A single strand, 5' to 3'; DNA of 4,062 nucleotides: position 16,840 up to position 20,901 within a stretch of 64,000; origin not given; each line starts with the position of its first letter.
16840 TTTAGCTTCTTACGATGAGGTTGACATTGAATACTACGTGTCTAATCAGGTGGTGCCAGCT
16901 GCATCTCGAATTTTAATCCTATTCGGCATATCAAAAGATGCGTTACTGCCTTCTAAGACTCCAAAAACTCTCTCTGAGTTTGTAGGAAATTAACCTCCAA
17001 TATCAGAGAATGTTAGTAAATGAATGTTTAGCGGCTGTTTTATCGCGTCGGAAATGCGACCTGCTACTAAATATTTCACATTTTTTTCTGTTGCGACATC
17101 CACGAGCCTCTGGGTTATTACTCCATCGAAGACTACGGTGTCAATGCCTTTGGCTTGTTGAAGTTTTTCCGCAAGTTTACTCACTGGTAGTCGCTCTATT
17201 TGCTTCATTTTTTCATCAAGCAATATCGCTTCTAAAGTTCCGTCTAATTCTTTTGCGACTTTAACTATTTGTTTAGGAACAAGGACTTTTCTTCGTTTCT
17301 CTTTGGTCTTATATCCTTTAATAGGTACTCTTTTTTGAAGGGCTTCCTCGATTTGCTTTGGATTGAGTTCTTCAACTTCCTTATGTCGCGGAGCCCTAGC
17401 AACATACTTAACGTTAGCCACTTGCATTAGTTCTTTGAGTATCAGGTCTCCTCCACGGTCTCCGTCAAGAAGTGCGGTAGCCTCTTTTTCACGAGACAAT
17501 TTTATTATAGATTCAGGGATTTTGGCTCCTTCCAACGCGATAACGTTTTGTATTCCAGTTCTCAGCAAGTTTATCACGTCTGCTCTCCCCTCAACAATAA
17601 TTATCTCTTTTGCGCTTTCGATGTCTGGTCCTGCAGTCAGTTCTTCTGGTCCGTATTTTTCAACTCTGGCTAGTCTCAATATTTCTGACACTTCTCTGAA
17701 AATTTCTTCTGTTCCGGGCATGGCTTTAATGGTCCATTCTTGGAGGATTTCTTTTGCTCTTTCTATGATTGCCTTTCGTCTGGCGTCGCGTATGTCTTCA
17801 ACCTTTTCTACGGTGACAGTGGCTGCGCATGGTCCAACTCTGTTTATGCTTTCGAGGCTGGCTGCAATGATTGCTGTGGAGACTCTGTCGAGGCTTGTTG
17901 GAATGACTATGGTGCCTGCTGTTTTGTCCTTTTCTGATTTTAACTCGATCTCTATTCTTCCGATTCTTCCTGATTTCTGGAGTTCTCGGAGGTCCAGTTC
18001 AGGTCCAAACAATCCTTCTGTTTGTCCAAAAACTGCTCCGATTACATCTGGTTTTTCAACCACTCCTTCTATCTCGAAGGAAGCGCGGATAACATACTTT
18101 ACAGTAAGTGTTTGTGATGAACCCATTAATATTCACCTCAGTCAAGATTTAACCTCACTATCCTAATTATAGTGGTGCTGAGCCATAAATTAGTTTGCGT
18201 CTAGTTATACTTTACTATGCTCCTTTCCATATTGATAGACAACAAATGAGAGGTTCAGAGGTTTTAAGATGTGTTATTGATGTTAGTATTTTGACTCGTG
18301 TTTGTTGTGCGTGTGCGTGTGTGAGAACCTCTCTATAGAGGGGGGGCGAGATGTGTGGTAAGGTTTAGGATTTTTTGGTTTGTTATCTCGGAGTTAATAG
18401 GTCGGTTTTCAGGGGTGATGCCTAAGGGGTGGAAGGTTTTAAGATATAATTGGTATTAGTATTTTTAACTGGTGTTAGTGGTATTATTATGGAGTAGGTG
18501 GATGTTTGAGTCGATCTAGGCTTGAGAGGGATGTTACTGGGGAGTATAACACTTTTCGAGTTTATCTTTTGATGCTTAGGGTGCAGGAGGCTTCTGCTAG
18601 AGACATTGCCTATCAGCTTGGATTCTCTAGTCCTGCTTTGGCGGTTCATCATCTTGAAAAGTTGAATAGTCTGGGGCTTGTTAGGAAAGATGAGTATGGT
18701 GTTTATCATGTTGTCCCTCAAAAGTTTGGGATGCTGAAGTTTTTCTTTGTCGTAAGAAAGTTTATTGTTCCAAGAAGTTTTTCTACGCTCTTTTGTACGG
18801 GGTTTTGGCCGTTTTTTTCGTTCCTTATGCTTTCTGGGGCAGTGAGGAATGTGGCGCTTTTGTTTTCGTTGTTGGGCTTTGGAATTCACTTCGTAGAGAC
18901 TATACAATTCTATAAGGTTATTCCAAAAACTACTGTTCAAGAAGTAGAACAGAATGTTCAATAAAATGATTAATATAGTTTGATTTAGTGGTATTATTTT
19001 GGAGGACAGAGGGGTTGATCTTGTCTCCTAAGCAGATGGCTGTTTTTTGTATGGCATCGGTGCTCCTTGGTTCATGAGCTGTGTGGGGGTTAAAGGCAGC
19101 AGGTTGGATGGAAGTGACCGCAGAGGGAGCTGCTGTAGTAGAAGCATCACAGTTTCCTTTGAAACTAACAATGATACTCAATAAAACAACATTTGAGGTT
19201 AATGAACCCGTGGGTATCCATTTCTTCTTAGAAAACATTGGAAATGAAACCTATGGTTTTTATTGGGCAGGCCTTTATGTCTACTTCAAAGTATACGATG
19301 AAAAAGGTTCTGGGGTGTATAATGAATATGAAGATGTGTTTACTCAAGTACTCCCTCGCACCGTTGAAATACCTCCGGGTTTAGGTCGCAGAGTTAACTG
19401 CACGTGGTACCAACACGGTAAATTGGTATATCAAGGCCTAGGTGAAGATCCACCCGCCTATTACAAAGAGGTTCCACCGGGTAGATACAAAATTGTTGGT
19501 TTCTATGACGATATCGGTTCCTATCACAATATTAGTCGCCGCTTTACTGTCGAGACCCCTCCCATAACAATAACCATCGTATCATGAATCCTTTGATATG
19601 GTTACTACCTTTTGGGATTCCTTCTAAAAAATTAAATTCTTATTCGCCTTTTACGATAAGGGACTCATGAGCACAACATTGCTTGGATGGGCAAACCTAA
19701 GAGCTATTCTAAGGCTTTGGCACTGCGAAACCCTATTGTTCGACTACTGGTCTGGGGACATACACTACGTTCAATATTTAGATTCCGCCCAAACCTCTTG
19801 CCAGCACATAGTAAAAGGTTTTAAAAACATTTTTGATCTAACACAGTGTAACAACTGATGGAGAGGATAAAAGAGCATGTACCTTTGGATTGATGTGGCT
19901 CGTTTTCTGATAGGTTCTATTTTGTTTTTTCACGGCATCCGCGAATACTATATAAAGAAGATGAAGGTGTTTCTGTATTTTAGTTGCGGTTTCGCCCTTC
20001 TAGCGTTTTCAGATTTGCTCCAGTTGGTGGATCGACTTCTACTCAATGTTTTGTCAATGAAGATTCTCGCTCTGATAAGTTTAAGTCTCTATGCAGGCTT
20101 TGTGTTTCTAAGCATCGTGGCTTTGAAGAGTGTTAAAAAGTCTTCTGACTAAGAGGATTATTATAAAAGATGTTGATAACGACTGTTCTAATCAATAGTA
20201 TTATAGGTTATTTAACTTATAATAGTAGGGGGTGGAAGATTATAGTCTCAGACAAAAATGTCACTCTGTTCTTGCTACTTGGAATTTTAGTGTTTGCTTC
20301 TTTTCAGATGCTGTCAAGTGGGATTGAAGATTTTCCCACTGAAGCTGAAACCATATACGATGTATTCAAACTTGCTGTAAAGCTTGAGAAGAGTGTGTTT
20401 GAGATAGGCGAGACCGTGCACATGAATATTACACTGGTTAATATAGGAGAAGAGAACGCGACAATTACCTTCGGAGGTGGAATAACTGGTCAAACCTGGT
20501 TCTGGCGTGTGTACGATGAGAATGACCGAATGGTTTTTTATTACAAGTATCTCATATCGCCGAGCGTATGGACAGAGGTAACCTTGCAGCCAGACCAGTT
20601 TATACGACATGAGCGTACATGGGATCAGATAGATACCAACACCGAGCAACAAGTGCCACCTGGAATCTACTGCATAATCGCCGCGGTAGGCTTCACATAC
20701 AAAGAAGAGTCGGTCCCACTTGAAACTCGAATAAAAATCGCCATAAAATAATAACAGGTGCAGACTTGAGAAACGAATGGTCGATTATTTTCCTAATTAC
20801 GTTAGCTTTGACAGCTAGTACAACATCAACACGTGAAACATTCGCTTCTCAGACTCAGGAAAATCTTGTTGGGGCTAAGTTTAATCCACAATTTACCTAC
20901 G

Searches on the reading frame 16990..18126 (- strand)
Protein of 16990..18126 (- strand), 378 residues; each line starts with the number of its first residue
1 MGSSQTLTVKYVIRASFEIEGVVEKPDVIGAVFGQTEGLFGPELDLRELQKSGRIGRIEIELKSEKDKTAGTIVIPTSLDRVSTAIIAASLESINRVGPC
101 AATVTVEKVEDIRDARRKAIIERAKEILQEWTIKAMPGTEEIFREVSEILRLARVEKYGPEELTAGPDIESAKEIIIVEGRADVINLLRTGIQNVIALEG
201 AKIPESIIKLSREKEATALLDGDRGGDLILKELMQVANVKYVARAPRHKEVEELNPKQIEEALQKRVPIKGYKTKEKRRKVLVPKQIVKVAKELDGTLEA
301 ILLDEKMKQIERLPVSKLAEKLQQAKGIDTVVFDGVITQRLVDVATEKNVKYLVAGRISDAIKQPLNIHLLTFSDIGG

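Call 10: search_protein_families(library=pfam, proteins=[window:16990-18126:-])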
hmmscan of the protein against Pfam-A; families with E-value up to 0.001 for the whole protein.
window:16990-18126:- (378 aa): 3 families
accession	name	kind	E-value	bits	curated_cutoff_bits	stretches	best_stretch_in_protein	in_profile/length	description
PF13662.12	Toprim_4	-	8.9e-10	39.1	25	1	174-235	2-72/85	Toprim domain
PF01751.28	Toprim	-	2.4e-08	34.5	23.1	1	174-253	1-95/96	Toprim domain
PF13155.12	Toprim_2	-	1.3e-06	29.1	22.1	1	176-248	1-81/88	Toprim-like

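Call 15: find_encoding_contigs(protein=window:16990-18126:-, flank=10000, max_places=10)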
Protein window:16990-18126:- (378 aa): 1 contig read that carries it; 1 place shown.
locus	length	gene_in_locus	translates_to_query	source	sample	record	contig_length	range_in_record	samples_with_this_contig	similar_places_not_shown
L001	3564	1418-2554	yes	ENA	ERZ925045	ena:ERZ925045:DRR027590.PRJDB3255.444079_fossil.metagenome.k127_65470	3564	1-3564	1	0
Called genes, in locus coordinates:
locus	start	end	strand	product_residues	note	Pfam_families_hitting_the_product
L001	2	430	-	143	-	?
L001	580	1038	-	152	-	-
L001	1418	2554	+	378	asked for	PF01751:Toprim, PF13155:Toprim_2 (weak), PF13662:Toprim_4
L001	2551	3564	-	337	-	?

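Call 29: find_related_loci(query=window:16990-18126:-, collection=genome_contigs, flank=10000)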
Query window:16990-18126:- (378 aa) in genome_contigs; peptide patterns used: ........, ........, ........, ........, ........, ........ (x = any residue, [..] = any of these).
483 stretches matched a pattern; 241 encode a relative of the query (tblastn E <= 1e-3); the best 80 are kept; 80 distinct loci.
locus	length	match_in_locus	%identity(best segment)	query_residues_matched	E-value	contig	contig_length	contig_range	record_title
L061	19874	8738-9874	77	1-378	0e+0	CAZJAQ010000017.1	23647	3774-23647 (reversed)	MAG TPA_asm: uncultured Candidatus Bathyarchaeia archaeon isolate binchicken_co395_144 genome assembly, contig: NODE_365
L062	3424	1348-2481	77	1-378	0e+0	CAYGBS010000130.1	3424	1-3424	MAG TPA_asm: uncultured Candidatus Bathyarchaeia archaeon isolate ERP108616_co2_16 genome assembly, contig: NODE_66365_l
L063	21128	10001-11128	77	1-376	0e+0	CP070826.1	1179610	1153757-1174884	MAG: Candidatus Bathyarchaeota archaeon isolate bin1106 chromosome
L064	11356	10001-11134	78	1-378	0e+0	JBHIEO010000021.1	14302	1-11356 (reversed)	MAG: Candidatus Bathyarchaeia archaeon isolate b2.sp3_bin.21 NODE_1115_length_14302_cov_4.773847, whole genome shotgun s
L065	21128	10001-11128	77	1-376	0e+0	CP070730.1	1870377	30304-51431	MAG: Candidatus Bathyarchaeota archaeon isolate bin42 chromosome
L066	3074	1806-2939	76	1-376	0e+0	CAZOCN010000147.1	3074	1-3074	MAG TPA_asm: uncultured Candidatus Bathyarchaeia archaeon isolate binchicken_co6_448 genome assembly, contig: NODE_45522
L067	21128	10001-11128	77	1-376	0e+0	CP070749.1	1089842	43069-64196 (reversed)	MAG: Candidatus Bathyarchaeota archaeon isolate bin345 chromosome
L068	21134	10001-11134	75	2-377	0e+0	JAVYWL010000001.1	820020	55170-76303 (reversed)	MAG: Candidatus Bathyarchaeia archaeon isolate DRTY-2_202007_bins_32 DRTY-2_202007_bins_32_scaffold_1, whole genome shot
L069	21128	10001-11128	75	2-376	0e+0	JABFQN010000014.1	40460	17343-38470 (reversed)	Candidatus Bathyarchaeota archaeon A05DMB-3 NODE_407_length_40460_cov_24.090731, whole genome shotgun sequence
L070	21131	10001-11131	75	2-376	0e+0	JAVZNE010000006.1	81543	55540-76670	MAG: Candidatus Bathyarchaeia archaeon isolate DRTY-6_201912_bins_43 DRTY-6_201912_bins_43_scaffold_6, whole genome shot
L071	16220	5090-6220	75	2-376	0e+0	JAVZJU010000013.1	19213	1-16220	MAG: Candidatus Bathyarchaeia archaeon isolate DRTY-6_201901_bins_99 DRTY-6_201901_bins_99_scaffold_13, whole genome sho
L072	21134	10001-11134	75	1-378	0e+0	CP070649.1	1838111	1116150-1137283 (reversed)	MAG: Candidatus Bathyarchaeota archaeon isolate bin87 chromosome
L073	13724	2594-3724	75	2-376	0e+0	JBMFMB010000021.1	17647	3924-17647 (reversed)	MAG: Candidatus Bathyarchaeia archaeon isolate KM4337-10 NODE_21_length_17647_cov_40.971542, whole genome shotgun sequen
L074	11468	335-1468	75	1-378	0e+0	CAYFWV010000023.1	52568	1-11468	MAG TPA_asm: uncultured Candidatus Bathyarchaeia archaeon isolate ERP108616_co1_415 genome assembly, contig: k119_245997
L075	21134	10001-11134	74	2-377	0e+0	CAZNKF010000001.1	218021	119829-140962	MAG TPA_asm: uncultured Candidatus Bathyarchaeia archaeon isolate binchicken_co96_48 genome assembly, contig: NODE_9_len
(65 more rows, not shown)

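Call 67: find_homologous_proteins(query=window:16990-18126:-, max_evalue=1e-150)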
Query window:16990-18126:- (378 aa): 1864 proteins with E <= 1e-150 among 8000 candidates; the best 120 are listed.
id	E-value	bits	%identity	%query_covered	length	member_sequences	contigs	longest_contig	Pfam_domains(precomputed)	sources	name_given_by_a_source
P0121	9.6e-230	780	100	100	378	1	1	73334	PF13155.13,PF13662.13,PF01751.29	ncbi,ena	-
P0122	1.3e-221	753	95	100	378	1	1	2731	PF13155.13,PF13662.13,PF01751.29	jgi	-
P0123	4.0e-217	738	94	100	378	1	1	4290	PF13155.13,PF13662.13,PF01751.29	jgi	jgi:DNA primase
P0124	6.0e-217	737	93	100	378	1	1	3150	PF13155.13,PF13662.13,PF01751.29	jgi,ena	-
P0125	6.3e-215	731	92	100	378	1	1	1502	PF13662.13,PF01751.29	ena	-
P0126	7.2e-215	731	92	100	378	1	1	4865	PF13155.13,PF13662.13,PF01751.29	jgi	-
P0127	1.8e-212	723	91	100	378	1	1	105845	PF13155.13,PF13662.13,PF01751.29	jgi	jgi:DNA primase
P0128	3.8e-212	722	91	100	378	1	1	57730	PF13155.13,PF13662.13,PF01751.29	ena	-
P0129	3.0e-210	715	90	100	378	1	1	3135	PF13155.13,PF13662.13,PF01751.29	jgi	-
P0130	3.7e-210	715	90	100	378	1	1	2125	PF13155.13,PF13662.13,PF01751.29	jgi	-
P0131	5.5e-210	715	90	100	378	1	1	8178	PF13155.13,PF13662.13,PF01751.29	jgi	-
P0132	7.0e-210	714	90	100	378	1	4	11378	PF13155.13,PF13662.13,PF01751.29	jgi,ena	-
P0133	2.6e-209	712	90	100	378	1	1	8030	PF13155.13,PF13662.13,PF01751.29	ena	-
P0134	7.4e-209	711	90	100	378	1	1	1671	PF13155.13,PF13662.13,PF01751.29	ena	-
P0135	1.6e-208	710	90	100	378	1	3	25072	PF13155.13,PF13662.13,PF01751.29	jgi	jgi:DNA primase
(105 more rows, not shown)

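Call 77: find_encoding_contigs(protein=P0123, flank=4000, max_places=2)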
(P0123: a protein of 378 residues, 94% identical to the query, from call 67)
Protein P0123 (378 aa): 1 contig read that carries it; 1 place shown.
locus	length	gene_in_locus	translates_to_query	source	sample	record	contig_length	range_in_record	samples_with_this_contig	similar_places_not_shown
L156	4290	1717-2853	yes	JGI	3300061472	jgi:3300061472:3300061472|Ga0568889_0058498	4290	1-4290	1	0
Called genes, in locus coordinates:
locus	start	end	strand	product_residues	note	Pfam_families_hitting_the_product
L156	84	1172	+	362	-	PF00579:tRNA-synt_1b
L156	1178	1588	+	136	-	PF13662:Toprim_4 (weak), PF01751:Toprim (weak), PF13155:Toprim_2 (faint)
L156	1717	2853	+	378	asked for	PF01751:Toprim, PF13155:Toprim_2 (weak), PF13662:Toprim_4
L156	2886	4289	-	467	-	?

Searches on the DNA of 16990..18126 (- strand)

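Call 62: search_rna_families(sources=[L080, L109, L102], threshold=gathering)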
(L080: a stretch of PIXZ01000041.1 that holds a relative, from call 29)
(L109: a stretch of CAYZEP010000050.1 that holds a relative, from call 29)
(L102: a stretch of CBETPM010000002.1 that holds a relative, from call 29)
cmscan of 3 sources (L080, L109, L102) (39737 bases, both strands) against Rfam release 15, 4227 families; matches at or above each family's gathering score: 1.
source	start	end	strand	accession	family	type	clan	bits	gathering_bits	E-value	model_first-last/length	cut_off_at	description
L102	16677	16987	+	RF00373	RNaseP_arch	Gene; ribozyme;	CL00002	191.1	84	1.8e-55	1-288/288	no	Archaeal RNase P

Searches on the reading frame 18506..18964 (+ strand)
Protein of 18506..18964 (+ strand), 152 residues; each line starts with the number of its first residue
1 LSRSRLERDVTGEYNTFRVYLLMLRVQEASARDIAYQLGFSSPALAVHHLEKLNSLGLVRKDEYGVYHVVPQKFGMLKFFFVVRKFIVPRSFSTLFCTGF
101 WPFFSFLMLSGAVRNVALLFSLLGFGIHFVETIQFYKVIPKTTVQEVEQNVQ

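Call 10: search_protein_families(library=pfam, proteins=[window:18506-18964:+])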
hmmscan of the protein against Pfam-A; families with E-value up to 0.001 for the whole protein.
window:18506-18964:+ (152 aa): 2 families
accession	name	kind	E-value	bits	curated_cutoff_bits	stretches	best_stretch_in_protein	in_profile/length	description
PF01022.26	HTH_5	-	6.8e-05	23.1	22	1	21-61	8-47/47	Bacterial regulatory protein, arsR family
PF01726.22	LexA_DNA_bind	-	0.00019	21.6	23.7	1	30-62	27-59/65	LexA DNA binding domain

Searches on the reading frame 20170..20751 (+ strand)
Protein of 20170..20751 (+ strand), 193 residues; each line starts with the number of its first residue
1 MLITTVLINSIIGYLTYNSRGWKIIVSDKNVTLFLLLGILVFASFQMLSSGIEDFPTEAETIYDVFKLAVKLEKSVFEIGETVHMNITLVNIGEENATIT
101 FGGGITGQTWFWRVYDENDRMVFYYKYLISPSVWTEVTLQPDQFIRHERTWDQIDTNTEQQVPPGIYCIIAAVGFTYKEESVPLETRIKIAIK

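Call 79: search_protein_families(library=pfam, proteins=[window:20170-20751:+], max_evalue=0.01)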
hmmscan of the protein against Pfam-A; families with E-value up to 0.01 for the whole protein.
window:20170-20751:+ (193 aa): 1 family
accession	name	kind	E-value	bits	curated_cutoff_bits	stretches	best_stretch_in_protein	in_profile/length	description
PF12690.13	BsuPI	-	3.2e-05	24.3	22.9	1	71-169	2-92/101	Intracellular proteinase inhibitor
